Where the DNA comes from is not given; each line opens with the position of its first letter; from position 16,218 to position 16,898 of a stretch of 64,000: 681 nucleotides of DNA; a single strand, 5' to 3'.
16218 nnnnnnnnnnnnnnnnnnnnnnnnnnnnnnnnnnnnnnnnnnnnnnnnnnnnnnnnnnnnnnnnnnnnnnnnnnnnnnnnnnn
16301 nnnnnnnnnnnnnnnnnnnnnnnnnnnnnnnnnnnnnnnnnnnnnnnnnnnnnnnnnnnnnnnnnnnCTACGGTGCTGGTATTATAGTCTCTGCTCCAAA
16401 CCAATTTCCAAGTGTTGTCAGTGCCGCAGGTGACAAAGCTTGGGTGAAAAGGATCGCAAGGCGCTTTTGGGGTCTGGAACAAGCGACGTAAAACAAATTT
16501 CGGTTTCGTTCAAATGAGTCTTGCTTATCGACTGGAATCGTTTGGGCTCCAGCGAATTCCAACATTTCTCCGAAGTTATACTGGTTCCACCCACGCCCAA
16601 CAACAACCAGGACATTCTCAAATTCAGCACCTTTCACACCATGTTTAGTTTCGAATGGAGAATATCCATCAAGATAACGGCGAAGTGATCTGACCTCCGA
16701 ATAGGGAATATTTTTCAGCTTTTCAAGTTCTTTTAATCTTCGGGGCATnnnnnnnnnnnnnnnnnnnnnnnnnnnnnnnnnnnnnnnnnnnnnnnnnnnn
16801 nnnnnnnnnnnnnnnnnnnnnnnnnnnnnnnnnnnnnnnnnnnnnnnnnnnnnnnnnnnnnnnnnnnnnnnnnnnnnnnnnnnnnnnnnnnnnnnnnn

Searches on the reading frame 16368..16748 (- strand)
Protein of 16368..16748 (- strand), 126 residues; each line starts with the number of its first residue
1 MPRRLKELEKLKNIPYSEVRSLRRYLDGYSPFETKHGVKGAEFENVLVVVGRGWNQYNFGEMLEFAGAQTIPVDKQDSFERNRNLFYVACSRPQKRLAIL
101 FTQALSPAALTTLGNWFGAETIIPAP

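Call 88: search_protein_families(proteins=[window:16368-16748:-], library=phrogs, max_evalue=0.01)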
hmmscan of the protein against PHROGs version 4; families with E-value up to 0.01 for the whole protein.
window:16368-16748:- (126 aa): 1 family
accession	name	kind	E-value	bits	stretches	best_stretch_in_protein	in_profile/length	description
phrog_1967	-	DNA, RNA and nucleotide metabolism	1.2e-08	35.1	1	34-103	609-670/776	DNA helicase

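Call 108: search_protein_families(proteins=[window:16368-16748:-], library=padloc, max_evalue=0.001)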
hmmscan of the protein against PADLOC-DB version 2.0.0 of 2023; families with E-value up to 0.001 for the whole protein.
window:16368-16748:- (126 aa): 17 families
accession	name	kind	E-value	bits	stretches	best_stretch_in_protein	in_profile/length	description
PDLC00113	GajB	-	2.1e-57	192.9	1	2-124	453-575/579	UrvD helicase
PDLC00135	GajB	-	4.6e-33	113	1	8-123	491-600/603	UrvD helicase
PDLC00115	GajB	-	2.9e-23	80.4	1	9-122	425-532/537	UrvD helicase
PDLC00143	GajB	-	5.4e-21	72.8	1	6-106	501-610/632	UrvD helicase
PDLC00111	GajB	-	9.4e-20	68.8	1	4-122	493-621/625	UrvD helicase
PDLC00128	GajB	-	2.2e-14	51.1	1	31-106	588-666/685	UrvD helicase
PDLC00125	GajB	-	1.7e-13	48.2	1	12-101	561-645/669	UrvD helicase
PDLC00137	GajB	-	3.5e-08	30.6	1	33-102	597-665/679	UrvD helicase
PDLC00119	GajB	-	5.6e-08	30.2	1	12-103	467-545/565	UrvD helicase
PDLC00109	GajB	-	3.3e-06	23.8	0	10-55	446-490/647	UrvD helicase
PDLC00138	GajB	-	3.5e-06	24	1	18-100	498-566/581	UrvD helicase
PDLC00117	GajB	-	7.5e-06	22.7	1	33-103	518-576/604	UrvD helicase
PDLC00127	GajB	-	0.00013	18.6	1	32-100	508-565/594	UrvD helicase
PDLC00129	GajB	-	0.00023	17.9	1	30-99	512-571/594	UrvD helicase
PDLC00107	GajB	-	0.00024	17.9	1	32-103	482-558/587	UrvD helicase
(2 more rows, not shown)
